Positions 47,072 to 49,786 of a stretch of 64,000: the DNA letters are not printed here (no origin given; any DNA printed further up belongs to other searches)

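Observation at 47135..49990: AT-rich two-gene island encoding a bacterial LRR-Roc-COR (ROCO) GTPase and a small partner ORF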

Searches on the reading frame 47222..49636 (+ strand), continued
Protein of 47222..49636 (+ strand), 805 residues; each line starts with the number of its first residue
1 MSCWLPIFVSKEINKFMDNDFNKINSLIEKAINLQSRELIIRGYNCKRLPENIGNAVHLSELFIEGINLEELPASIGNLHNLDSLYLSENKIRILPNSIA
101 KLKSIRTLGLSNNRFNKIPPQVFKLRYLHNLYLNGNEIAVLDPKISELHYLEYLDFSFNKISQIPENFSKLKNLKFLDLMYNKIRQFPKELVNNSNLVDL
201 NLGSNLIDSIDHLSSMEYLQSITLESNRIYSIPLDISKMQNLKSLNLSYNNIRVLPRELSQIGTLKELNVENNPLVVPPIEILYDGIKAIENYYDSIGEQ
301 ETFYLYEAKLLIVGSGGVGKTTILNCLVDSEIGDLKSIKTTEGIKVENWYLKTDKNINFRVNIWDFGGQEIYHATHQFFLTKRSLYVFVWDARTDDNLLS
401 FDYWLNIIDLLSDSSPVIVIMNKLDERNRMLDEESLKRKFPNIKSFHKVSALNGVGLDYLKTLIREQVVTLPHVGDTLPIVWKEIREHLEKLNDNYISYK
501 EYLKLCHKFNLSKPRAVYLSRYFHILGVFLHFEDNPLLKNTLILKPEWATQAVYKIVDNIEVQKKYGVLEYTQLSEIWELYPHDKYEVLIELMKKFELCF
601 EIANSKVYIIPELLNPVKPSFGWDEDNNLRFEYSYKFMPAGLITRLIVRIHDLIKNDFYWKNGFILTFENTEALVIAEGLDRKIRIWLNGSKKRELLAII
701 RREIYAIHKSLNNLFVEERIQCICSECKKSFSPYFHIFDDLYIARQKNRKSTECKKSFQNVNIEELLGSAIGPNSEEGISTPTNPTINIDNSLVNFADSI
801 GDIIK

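Call 82: search_protein_families(library=padloc, proteins=[L001:1432-2508:+, L001:7682-8488:+, L001:8650-9504:+, L002:963-2702:+, L002:2878-3645:+, L002:7216-7917:+], max_evalue=0.001)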
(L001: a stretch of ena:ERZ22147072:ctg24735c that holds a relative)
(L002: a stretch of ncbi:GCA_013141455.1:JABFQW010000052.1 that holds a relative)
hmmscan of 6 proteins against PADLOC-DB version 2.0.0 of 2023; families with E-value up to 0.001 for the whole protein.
L001:1432-2508:+ (359 aa): 11 families
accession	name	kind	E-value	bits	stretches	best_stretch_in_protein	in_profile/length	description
PDLC04975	PDC-S26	-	7.3e-60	201.1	1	7-260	6-252/351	-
PDLC04981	PDC-S26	-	9e-32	108.8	1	1-357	1-352/358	-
PDLC04973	PDC-S26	-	2.2e-26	91.1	1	2-342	20-360/394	-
PDLC04982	PDC-S26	-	2e-22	78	1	35-202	34-213/392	-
PDLC04970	PDC-S26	-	9.2e-22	75.7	1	8-266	14-270/373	-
PDLC04978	PDC-S26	-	1.8e-20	71.5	1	17-210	19-237/451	-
PDLC04977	PDC-S26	-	1.2e-13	49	1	39-251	44-262/400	-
PDLC04969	PDC-S26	-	2.1e-13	48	1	38-231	42-226/367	-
PDLC04983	PDC-S26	-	1.4e-11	42.5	1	40-253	51-267/413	-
PDLC04972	PDC-S26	-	1.3e-08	32.6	1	40-243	46-254/397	-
PDLC04979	PDC-S26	-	1.4e-05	22.3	1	39-198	38-193/383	-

L001:7682-8488:+ (269 aa): 0 families

L001:8650-9504:+ (285 aa): 0 families

L002:963-2702:+ (580 aa): 1 family
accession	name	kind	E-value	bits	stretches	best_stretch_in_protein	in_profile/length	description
PDLC02987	caspase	-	1.2e-13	49.1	1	8-205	5-158/453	-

L002:2878-3645:+ (256 aa): 4 families
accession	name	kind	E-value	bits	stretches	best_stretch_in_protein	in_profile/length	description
PDLC04993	PDC-S31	-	5.6e-22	76.2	1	5-251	4-234/245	-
PDLC04991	PDC-S31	-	9.8e-10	36.5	1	23-219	11-178/208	-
PDLC04990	PDC-S31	-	5.5e-08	30.9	1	17-65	8-57/259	-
PDLC04994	PDC-S31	-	4.1e-07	27.6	0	99-179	129-209/273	-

L002:7216-7917:+ (234 aa): 0 families

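Call 98: list_cluster_members(proteins=[P0001, window:47222-49636:+, window:49983-50603:-])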
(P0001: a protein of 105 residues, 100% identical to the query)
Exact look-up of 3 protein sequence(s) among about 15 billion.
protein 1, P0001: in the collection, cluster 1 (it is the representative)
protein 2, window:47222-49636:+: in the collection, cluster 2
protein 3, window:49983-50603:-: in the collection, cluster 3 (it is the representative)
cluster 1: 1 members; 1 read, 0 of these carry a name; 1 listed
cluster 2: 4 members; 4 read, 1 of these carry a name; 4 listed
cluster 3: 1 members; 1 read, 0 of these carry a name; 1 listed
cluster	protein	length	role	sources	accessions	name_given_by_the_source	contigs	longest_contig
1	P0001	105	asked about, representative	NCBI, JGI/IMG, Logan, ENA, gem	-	-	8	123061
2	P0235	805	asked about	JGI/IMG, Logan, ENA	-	-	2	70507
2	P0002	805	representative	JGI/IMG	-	-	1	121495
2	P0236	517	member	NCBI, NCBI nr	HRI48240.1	MAG TPA: GTP-binding protein, partial [Ignavibacteriaceae bacterium] | GTP-binding protein [Ignavibacteriaceae bacterium]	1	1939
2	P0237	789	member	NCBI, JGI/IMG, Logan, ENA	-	-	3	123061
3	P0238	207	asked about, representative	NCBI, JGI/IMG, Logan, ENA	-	-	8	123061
